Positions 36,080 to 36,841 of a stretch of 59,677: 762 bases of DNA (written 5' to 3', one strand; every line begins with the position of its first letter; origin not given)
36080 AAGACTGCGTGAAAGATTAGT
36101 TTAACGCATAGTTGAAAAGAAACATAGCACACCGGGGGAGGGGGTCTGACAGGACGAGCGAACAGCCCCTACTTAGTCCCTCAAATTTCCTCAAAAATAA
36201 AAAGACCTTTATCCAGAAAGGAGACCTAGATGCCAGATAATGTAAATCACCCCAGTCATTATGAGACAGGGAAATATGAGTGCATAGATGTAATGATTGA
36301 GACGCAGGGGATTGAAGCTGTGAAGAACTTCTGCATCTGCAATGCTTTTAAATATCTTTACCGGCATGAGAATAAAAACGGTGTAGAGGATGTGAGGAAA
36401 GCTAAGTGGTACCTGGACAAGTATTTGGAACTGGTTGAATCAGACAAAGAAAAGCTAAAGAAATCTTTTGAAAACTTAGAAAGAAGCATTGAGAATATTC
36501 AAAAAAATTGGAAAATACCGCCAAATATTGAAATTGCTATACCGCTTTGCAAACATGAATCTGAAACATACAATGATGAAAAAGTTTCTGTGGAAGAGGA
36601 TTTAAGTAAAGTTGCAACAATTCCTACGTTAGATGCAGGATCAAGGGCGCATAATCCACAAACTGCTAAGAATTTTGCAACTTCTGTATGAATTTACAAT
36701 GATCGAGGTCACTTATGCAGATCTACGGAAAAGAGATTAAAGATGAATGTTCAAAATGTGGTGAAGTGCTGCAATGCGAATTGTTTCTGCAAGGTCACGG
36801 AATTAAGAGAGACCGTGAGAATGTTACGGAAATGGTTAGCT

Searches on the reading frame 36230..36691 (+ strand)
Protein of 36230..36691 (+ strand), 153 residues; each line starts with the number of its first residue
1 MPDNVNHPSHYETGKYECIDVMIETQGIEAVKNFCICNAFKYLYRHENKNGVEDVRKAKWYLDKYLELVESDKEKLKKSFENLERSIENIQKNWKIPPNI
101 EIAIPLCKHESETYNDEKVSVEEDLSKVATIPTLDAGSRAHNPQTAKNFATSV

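Call 17: search_protein_families(library=pfam, proteins=[window:36230-36691:+], max_evalue=0.01)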
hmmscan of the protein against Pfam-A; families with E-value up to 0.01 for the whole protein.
window:36230-36691:+ (153 aa): 2 families
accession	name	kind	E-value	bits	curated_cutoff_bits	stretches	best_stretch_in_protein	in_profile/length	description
PF11753.13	DUF3310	-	1.1e-16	61.1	24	1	5-63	1-60/60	Protein of unknwon function (DUF3310)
PF03338.20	Pox_J1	-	0.0085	16.5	27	1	40-79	19-58/145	Poxvirus J1 protein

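Call 18: search_protein_families(library=phrogs, proteins=[window:36230-36691:+], max_evalue=0.001)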
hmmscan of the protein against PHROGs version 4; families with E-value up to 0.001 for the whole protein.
window:36230-36691:+ (153 aa): 20 families
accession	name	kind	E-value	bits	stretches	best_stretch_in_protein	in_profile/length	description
phrog_236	-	other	1.3e-28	101.7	1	3-110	239-338/431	nucleotide kinase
phrog_1689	-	other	5.2e-22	79.9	1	3-72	165-237/243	nucleotide kinase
phrog_11324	-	other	4.4e-19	70.4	1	2-89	8-90/139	nucleotide kinase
phrog_4897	-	other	7.8e-17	63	1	3-74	113-185/186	kinase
phrog_4943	-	unknown function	1.3e-15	59.3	1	2-72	88-162/166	-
phrog_4824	-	unknown function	5.2e-15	56.6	1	6-89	7-83/128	-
phrog_4472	-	other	1.3e-14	55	1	3-80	12-88/100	nucleotide kinase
phrog_23238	-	unknown function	7.1e-14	53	1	3-71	126-195/196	-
phrog_2781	-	unknown function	2.3e-10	42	1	2-67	174-242/253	-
phrog_2585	-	other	2.6e-10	41.9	1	3-67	96-165/175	nucleotide kinase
phrog_5839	-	unknown function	4.8e-09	37.3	1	3-79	6-77/128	-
phrog_2387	-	other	1.4e-08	36.1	1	1-71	1-73/147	nucleotide kinase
phrog_18538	-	unknown function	2.9e-08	34.8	1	2-76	2-78/159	-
phrog_26005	-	unknown function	9.8e-08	32.8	1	3-65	242-302/310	-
phrog_10602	-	other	1.4e-06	29.4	1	5-70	99-164/168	nucleotide kinase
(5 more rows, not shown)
